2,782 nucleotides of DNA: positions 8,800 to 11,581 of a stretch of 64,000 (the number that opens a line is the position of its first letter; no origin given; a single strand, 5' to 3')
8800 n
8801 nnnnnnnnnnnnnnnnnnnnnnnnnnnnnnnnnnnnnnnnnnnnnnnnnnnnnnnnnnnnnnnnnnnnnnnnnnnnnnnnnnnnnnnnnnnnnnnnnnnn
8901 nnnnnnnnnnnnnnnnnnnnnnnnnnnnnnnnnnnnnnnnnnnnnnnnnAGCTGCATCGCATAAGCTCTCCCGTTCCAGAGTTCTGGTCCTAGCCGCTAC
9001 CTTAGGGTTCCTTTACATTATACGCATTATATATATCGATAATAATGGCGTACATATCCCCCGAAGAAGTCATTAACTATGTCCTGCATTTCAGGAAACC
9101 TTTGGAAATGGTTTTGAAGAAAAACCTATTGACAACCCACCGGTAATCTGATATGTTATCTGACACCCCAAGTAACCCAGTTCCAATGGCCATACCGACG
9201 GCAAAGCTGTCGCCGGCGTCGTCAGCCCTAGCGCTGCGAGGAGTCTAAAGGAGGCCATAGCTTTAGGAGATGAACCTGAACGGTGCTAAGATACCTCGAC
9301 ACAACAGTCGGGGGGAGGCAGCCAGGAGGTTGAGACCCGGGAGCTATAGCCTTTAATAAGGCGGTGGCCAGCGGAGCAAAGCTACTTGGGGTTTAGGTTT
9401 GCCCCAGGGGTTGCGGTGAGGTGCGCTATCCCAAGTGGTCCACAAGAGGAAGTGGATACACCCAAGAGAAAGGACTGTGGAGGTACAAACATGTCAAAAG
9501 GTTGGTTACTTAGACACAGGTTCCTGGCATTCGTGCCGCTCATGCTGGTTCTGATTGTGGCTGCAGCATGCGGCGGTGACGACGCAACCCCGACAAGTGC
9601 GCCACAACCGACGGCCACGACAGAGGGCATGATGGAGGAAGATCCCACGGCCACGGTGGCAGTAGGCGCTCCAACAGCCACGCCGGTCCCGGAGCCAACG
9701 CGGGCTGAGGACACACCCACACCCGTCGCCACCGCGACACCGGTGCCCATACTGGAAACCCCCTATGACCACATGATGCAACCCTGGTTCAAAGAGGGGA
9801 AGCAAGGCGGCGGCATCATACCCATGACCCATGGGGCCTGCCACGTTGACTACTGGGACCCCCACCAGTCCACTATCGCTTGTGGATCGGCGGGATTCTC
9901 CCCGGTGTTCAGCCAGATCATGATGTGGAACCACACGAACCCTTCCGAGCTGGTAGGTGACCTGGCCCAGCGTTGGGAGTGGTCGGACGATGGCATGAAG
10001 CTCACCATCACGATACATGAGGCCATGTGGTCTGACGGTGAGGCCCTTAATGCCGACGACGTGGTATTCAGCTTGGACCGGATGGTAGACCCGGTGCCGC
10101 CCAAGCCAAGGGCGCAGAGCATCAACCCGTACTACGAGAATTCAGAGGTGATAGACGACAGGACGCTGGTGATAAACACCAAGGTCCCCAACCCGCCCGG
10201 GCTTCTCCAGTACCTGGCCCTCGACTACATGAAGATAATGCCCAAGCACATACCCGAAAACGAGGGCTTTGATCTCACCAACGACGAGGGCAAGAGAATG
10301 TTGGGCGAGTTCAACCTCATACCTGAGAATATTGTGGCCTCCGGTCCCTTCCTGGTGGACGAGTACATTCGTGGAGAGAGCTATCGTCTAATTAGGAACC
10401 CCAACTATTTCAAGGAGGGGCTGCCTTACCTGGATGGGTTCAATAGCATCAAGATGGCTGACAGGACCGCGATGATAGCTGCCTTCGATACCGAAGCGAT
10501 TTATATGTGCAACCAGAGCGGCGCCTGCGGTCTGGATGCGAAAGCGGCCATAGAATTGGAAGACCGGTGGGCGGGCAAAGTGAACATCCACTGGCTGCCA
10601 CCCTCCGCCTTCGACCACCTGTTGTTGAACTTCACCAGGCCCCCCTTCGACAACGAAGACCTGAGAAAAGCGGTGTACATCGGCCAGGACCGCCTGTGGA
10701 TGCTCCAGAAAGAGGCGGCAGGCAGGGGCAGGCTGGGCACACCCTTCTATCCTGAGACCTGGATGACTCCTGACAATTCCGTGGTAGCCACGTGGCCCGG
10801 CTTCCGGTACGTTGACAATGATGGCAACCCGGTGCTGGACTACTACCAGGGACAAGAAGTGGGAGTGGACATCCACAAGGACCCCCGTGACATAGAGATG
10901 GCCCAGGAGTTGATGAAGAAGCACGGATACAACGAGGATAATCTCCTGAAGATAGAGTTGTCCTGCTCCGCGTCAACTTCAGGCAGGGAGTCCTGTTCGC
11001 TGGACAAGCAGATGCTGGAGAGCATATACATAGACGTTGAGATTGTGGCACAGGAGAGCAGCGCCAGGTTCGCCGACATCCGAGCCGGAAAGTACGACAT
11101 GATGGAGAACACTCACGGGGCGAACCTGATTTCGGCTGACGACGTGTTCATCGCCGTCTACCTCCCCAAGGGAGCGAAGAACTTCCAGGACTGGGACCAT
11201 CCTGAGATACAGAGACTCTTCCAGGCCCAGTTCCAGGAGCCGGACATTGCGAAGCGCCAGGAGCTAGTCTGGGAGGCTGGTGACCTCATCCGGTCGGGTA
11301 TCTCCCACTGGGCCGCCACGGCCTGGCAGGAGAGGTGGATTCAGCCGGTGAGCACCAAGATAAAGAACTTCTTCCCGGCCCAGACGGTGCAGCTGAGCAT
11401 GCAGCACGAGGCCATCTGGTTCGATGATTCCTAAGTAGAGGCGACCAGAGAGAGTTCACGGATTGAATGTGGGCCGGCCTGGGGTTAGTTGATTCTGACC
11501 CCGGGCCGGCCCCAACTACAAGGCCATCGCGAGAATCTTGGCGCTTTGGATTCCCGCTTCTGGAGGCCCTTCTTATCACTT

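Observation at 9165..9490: Candidate new riboswitch or structured leader RNA controlling a family-5 ABC uptake operon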

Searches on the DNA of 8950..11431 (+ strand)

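Call 4: search_rna_families(source=window, start=8950, end=9560, threshold=evalue, max_evalue=10, show_alignments=3)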
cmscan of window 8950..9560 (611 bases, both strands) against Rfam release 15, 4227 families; matches with E-value up to 10: 3.
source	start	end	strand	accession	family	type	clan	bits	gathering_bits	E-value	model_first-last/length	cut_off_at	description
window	9126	9165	-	RF00658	mir-21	Gene; miRNA;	-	15.7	52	1.3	1-72/72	no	mir-21 microRNA precursor family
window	9079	9136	+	RF00151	SNORD58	Gene; snRNA; snoRNA; CD-box;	CL00064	13.9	42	7.9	1-65/65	no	Small nucleolar RNA SNORD58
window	9218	9409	+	RF02165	PVT1_2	Gene; lncRNA;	-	13.5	47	8.6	1-172/172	no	Pvt1 oncogene conserved region 2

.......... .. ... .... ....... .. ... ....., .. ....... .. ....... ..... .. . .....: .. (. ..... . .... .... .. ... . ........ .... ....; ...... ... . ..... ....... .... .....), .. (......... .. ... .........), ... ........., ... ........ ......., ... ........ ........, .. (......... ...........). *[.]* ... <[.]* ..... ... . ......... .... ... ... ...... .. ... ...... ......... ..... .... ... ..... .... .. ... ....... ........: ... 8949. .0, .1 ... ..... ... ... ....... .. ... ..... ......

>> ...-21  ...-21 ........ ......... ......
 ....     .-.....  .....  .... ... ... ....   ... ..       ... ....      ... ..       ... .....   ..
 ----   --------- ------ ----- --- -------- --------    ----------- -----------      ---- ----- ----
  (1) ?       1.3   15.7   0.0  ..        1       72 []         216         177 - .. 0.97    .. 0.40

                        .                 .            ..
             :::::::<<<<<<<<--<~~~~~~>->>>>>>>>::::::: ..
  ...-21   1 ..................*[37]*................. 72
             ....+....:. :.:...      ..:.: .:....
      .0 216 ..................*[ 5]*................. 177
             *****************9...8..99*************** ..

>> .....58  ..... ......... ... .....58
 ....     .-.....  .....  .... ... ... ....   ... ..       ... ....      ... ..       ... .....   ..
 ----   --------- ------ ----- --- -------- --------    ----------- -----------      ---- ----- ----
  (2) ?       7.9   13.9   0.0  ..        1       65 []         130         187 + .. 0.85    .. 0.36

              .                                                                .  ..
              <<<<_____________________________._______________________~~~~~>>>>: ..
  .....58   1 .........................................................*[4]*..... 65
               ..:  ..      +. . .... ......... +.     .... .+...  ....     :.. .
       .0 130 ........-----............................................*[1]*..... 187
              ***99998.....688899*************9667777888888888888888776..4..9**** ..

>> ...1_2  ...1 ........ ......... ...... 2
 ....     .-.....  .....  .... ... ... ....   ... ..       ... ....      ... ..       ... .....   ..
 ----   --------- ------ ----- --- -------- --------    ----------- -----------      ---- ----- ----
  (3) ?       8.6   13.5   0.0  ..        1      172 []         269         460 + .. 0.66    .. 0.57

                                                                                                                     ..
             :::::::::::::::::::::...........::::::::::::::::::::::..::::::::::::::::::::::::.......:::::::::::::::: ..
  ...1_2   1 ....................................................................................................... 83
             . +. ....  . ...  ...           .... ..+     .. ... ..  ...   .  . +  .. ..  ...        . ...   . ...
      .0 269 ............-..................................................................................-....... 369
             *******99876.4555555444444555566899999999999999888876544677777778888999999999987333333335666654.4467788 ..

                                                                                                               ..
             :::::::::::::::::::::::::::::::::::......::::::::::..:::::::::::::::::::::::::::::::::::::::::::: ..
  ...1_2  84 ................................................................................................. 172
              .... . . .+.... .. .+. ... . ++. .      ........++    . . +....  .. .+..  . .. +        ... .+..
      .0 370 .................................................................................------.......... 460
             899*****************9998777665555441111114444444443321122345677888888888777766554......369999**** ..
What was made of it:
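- On Any Rfam 15 family, including all curated riboswitch classes: In 8950-9560 only three hits with E above 1, to eukaryotic families (call 4).
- Checked: Only noise with E above 1 appears in 8950-9560 (call 4).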

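Call 60: build_rna_model(alignment_id=A5)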
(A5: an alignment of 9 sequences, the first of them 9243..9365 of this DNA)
Model R1 built from alignment A5 (9 sequences, 127 columns); structure: RNAalifold consensus.
model positions 119; base pairs 25; branch points 1; effective number of sequences 1.27; information 0.59 bits per position. Calibrated on 0.2 Mb of random sequence (short: E-values are rough).
structure used (alignment columns):
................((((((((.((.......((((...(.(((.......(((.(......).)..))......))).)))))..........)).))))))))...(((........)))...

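Call 61: search_with_rna_model(model_id=R1, sources=[window, L001, L002, L003, L004, L005, L006, L007, L008, L009, L010, L011, L012, L013, L014], max_evalue=10, make_alignment=true)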
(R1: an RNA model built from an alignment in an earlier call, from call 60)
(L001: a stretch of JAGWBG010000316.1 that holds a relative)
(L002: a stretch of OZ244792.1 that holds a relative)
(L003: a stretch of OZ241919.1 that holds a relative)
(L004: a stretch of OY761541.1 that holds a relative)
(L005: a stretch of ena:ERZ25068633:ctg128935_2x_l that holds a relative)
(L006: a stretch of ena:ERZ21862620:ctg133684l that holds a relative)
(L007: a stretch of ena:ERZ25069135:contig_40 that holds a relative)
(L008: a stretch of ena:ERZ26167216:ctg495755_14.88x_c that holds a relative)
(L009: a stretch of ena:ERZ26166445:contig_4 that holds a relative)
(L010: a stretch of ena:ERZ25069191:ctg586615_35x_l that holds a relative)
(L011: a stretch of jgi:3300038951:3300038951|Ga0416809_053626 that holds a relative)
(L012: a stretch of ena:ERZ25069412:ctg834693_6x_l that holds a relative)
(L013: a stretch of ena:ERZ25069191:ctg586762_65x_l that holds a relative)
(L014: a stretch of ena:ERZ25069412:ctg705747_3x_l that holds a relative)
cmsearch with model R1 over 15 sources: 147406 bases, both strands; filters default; matches with E-value up to 10: 11.
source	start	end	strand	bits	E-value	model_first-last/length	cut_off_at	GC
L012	1256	1375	+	132.9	1.2e-30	1-119/119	no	0.56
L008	1260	1378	+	127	3.5e-29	1-119/119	no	0.57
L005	2755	2873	+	126.4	4.9e-29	1-119/119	no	0.55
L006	1555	1674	+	126.1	5.9e-29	1-119/119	no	0.56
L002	2760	2878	+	124.4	1.6e-28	1-119/119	no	0.55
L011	63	181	+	124.4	1.6e-28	1-119/119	no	0.55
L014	1257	1375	+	124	1.9e-28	1-119/119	no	0.5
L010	1261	1377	+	122.3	5.2e-28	1-119/119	no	0.54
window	9243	9365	+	122.2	5.5e-28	1-119/119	no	0.54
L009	1258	1377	+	102.1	5.1e-23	1-119/119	no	0.52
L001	1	72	+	55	2.2e-11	48-119/119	5'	0.57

Alignment A6: 11 matches aligned to the model, 126 columns, each read 5' to 3' on its own strand. Consensus structure (alignment columns), stored with it:
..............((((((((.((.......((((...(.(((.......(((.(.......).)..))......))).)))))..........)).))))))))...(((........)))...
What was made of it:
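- On Riboswitch (generic): The model R1 finds no other copy in the window or in 15 loci (call 61).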

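Call 75: search_rna_families(sources=[L002, L009, L010, L012, L016], threshold=evalue, max_evalue=1)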
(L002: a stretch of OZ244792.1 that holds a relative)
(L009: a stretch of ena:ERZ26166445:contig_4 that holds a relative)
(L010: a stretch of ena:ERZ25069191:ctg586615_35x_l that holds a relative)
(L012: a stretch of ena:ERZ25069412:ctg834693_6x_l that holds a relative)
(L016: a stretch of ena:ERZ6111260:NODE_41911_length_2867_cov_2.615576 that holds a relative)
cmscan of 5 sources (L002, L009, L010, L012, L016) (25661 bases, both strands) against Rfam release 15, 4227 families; matches with E-value up to 1: 0.
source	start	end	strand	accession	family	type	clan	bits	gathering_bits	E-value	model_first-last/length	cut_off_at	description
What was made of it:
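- On Any Rfam 15 family, including all curated riboswitch classes: No hit at E of 1 or less in five ortholog loci (call 75).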
